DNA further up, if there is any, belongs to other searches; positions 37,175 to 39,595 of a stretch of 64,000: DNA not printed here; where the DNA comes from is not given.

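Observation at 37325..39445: MtrC/OmcA-like decahaem lipoprotein with a 1+5+4 haem layout and no adjacent MtrA/MtrB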

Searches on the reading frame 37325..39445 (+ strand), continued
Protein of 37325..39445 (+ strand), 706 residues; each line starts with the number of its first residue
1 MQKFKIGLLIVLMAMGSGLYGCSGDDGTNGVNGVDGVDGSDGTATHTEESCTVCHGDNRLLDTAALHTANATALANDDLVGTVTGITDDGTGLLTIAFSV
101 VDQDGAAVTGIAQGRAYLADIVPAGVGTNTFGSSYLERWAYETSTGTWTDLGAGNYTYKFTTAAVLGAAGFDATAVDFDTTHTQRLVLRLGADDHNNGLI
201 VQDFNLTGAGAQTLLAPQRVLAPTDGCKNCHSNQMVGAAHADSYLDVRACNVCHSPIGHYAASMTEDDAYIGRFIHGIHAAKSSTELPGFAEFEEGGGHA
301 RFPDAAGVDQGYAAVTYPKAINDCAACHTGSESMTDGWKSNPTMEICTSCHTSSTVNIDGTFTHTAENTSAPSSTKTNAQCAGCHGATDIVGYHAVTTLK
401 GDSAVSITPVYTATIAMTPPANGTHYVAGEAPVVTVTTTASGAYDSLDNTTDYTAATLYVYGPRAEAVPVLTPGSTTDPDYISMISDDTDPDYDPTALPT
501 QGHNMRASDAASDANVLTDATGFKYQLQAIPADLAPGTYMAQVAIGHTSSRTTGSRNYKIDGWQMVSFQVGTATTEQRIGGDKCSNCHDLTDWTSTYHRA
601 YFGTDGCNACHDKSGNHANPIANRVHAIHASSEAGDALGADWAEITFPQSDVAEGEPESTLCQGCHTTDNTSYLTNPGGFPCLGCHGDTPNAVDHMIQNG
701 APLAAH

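Call 19: search_solved_structures(query=A1, max_evalue=0.01, show_alignments=3)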
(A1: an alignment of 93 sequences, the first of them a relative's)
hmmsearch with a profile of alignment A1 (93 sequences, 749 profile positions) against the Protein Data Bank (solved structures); distinct sequences matched with E-value up to 0.01: 15.
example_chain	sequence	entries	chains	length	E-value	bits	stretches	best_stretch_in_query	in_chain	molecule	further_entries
3pmq_A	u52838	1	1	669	6.8e-67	229.9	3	99-448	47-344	Decaheme cytochrome c MtrF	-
6r2q_C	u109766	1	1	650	4.6e-47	164.3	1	105-418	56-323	Decaheme c-type cytochrome, OmcA/MtrC family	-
6qyc_A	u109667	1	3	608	2.3e-44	155.4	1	106-419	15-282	Decaheme c-type cytochrome, OmcA/MtrC family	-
3ucp_A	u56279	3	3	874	5.5e-39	137.6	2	97-401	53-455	UndA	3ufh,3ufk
7o7g_A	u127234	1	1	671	7.9e-36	127.2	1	99-415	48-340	Extracellular iron oxide respiratory system surface decaheme cytochrome c component MtrC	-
7qth_A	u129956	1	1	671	2.4e-35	125.6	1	99-413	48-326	Extracellular iron oxide respiratory system surface decaheme cytochrome c component MtrC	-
8qbz_A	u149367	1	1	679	2.1e-31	112.5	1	99-415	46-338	Extracellular iron oxide respiratory system surface decaheme cytochrome c component MtrC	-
8qc9_A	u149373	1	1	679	2.7e-31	112.2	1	99-420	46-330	Extracellular iron oxide respiratory system surface decaheme cytochrome c component MtrC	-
8qbq_A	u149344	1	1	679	3.3e-31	111.9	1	99-415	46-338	Extracellular iron oxide respiratory system surface decaheme cytochrome c component MtrC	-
4lm8_A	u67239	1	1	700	3.8e-31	111.7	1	99-415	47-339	Extracellular iron oxide respiratory system surface decaheme cytochrome c component MtrC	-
9eov_A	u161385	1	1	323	5.3e-31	111.2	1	99-399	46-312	Extracellular iron oxide respiratory system surface decaheme cytochrome c component MtrC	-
6r2q_A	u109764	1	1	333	8.2e-06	27.9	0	323-409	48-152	Cystathionine beta-synthase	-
9l08_A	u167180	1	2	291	0.00027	22.9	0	231-270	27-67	Covalently Connected Cytochrome c555 trimer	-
6btm_A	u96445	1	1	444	0.0013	20.7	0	259-377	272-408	Alternative Complex III subunit A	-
3ouq_A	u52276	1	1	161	0.0023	19.9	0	338-402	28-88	Cytochrome c family protein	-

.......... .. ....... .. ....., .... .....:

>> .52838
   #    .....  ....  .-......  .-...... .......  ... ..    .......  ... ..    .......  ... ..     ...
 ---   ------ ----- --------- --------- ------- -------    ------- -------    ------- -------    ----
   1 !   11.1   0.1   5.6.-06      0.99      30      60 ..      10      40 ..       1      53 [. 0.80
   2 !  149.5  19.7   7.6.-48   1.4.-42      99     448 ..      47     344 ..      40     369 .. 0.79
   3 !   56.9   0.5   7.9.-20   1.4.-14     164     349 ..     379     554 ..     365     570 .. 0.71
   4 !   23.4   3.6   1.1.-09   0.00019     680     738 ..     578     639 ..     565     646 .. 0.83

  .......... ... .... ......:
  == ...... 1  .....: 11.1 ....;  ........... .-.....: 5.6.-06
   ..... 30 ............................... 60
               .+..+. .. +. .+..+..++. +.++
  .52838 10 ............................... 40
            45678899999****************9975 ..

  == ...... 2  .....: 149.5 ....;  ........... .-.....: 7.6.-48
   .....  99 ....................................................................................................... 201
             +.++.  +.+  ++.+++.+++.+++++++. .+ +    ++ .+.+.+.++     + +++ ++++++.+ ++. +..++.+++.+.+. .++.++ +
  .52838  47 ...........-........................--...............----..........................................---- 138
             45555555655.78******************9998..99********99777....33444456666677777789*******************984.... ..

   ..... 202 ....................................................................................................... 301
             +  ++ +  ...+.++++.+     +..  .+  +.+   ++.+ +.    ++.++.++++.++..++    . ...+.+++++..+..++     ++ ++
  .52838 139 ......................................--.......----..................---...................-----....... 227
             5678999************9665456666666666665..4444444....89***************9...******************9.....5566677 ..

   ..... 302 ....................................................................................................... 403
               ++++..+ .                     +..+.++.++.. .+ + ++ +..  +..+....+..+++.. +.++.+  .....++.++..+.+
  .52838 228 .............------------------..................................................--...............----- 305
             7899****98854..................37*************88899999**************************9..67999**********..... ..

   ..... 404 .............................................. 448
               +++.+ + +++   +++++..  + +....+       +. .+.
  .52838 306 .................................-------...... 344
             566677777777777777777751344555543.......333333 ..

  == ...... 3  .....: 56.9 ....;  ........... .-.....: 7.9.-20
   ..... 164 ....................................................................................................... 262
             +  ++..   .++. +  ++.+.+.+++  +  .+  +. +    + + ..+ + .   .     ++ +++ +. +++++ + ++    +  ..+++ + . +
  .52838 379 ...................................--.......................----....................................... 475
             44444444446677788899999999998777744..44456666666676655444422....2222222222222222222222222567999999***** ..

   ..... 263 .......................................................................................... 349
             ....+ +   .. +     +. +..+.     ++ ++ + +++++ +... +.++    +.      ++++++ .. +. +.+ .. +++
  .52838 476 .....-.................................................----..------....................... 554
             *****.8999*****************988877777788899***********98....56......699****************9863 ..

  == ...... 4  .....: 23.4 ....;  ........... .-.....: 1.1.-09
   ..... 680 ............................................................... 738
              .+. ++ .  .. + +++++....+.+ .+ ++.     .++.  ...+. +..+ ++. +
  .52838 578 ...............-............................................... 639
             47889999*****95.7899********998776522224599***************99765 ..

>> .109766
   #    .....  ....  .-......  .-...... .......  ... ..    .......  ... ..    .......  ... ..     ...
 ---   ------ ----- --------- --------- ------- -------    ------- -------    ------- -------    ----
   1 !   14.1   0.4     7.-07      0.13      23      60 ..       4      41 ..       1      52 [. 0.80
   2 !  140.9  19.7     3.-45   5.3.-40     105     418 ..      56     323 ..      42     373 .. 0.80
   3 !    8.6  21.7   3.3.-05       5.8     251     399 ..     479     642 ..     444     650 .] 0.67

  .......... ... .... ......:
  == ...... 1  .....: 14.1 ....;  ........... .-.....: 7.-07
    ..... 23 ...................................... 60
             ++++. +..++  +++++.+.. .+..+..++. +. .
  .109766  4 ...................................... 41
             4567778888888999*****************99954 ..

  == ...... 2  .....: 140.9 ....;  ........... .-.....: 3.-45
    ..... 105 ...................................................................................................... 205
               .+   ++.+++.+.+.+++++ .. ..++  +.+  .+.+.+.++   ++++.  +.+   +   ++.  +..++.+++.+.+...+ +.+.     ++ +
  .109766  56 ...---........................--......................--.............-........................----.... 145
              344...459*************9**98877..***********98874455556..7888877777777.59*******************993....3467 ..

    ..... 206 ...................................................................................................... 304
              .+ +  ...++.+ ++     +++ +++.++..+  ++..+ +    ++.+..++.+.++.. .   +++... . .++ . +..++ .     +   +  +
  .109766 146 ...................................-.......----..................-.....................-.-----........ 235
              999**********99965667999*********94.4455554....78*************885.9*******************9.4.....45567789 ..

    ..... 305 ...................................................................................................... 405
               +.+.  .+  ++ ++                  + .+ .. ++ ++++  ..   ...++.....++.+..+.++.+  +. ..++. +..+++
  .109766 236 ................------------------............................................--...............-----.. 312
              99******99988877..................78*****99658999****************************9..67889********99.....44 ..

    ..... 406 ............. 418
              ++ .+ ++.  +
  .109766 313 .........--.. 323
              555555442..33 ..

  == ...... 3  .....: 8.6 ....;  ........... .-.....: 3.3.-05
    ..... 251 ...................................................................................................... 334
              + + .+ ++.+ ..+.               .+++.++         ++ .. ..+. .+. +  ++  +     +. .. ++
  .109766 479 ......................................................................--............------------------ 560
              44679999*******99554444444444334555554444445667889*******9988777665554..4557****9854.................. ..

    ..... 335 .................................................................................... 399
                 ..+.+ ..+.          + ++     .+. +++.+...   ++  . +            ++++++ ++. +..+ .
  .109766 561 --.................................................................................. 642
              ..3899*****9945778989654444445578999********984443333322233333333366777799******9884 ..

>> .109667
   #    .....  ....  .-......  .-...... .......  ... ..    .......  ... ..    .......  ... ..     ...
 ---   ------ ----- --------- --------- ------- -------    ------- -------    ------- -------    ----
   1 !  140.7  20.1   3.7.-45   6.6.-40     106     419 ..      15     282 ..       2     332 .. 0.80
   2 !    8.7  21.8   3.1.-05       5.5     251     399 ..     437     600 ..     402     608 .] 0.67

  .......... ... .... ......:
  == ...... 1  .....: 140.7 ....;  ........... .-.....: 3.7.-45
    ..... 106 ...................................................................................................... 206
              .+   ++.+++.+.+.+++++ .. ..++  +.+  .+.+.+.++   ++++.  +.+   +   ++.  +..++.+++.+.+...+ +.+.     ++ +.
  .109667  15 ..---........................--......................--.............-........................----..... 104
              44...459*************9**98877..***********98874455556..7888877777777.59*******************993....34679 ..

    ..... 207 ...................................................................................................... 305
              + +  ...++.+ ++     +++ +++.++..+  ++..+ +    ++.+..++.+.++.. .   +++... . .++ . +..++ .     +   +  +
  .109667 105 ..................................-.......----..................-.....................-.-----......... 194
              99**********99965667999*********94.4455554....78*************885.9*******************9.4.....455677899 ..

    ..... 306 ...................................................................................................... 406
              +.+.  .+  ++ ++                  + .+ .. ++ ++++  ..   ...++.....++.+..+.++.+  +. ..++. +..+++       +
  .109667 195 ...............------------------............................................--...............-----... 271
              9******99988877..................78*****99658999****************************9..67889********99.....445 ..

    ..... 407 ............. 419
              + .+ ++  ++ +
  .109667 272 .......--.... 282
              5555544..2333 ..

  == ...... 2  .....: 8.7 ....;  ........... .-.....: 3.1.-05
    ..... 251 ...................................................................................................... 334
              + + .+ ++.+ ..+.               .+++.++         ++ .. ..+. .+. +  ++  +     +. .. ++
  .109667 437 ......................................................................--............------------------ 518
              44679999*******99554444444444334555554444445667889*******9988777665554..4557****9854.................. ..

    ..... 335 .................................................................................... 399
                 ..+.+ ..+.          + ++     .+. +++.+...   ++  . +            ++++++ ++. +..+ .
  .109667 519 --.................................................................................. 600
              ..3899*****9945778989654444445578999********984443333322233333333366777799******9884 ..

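Call 24: find_encoding_contigs(protein=P0007, flank=10000, max_places=2)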
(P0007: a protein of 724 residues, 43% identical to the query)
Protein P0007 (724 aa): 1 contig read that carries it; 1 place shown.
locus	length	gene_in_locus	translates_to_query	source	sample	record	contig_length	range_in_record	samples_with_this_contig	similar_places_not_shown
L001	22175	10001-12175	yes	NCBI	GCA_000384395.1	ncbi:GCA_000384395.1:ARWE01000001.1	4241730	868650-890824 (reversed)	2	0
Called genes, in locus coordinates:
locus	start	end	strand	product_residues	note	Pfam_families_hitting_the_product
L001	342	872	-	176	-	PF01842:ACT (weak), PF13291:ACT_4 (faint), PF13740:ACT_6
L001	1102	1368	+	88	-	-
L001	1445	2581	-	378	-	PF00149:Metallophos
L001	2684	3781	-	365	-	PF01118:Semialdhyde_dh, PF02774:Semialdhyde_dhC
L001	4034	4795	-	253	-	PF00106:adh_short, PF08659:KR, PF13561:adh_short_C2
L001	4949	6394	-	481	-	PF00224:PK, PF02887:PK_C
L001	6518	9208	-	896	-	PF02739:5_3_exonuc_N, PF01367:5_3_exonuc, PF01612:DNA_pol_A_exo1, PF22619:DNA_polI_exo1 (weak), PF00476:DNA_pol_A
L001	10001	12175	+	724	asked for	PF09699:Paired_CXXCH_1 (faint), PF14522:Cytochrome_C7 (faint), PF14537:Cytochrom_c3_2 (faint), PF22113:Mtrc-MtrF_II-IV_dom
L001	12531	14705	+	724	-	PF00657:Lipase_GDSL (faint), PF13472:Lipase_GDSL_2 (faint), PF12895:ANAPC3 (faint), PF00515:TPR_1 (faint), PF07719:TPR_2 (faint), PF13414:TPR_11 (faint), PF13428:TPR_14 (faint), PF13431:TPR_17 (faint), +3 more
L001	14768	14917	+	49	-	PF19451:DUF5989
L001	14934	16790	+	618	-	PF02543:Carbam_trans_N, PF16861:Carbam_trans_C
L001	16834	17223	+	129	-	-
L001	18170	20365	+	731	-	PF14522:Cytochrome_C7 (faint), PF14537:Cytochrom_c3_2 (faint), PF22113:Mtrc-MtrF_II-IV_dom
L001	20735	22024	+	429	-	-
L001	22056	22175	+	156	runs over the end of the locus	PF14522:Cytochrome_C7 (faint)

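Call 25: find_encoding_contigs(protein=P0003, flank=10000, max_places=2)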
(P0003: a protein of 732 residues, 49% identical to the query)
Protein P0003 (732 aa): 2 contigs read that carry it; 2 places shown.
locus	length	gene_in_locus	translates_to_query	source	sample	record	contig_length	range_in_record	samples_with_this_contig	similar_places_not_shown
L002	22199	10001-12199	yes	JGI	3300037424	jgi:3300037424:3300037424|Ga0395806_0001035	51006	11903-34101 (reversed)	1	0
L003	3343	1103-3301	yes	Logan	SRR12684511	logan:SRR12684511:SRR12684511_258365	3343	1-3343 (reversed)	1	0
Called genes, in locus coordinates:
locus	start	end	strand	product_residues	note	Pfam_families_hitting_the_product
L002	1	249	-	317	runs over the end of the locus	PF21687:T2SSK_1st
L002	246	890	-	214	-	PF07963:N_methyl, PF11612:T2SSJ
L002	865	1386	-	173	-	PF07963:N_methyl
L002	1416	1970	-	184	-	PF07963:N_methyl (weak)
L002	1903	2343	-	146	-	PF07963:N_methyl, PF08334:T2SSG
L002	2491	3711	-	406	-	PF28597:T2SSF_N, PF00482:T2SSF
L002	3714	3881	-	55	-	-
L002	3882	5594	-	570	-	PF05157:MshEN, PF25199:nSTAND_NTPase5 (faint), PF00437:T2SSE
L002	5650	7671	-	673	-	PF21305:type_II_gspD_N0, PF03958:Secretin_N, PF00263:Secretin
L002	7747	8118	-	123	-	PF05635:23S_rRNA_IVP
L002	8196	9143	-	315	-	PF11356:T2SSC (weak), PF13180:PDZ_2 (weak)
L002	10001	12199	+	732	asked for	PF09699:Paired_CXXCH_1 (faint), PF14522:Cytochrome_C7 (faint), PF14537:Cytochrom_c3_2 (faint), PF22113:Mtrc-MtrF_II-IV_dom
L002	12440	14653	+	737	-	PF00657:Lipase_GDSL (faint), PF13472:Lipase_GDSL_2 (weak), PF00515:TPR_1 (faint), PF07719:TPR_2 (faint), PF13181:TPR_8 (faint), PF13414:TPR_11 (faint), PF14559:TPR_19 (weak), PF13424:TPR_12 (weak), +4 more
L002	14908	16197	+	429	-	-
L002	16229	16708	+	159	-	-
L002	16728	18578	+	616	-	PF02085:Cytochrom_CIII (faint), PF14522:Cytochrome_C7 (faint), PF22113:Mtrc-MtrF_II-IV_dom (faint), PF14537:Cytochrom_c3_2 (faint)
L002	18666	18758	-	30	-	-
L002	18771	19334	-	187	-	-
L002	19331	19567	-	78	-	-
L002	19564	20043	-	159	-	PF13490:zf-HC2 (weak)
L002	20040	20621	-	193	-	PF07638:Sigma70_ECF (weak), PF04542:Sigma70_r2, PF08281:Sigma70_r4_2, PF04545:Sigma70_r4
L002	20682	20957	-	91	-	-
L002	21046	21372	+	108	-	-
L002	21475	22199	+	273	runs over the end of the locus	PF13557:Phenol_MetA_deg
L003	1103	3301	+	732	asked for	PF09699:Paired_CXXCH_1 (faint), PF14522:Cytochrome_C7 (faint), PF14537:Cytochrom_c3_2 (faint), PF22113:Mtrc-MtrF_II-IV_dom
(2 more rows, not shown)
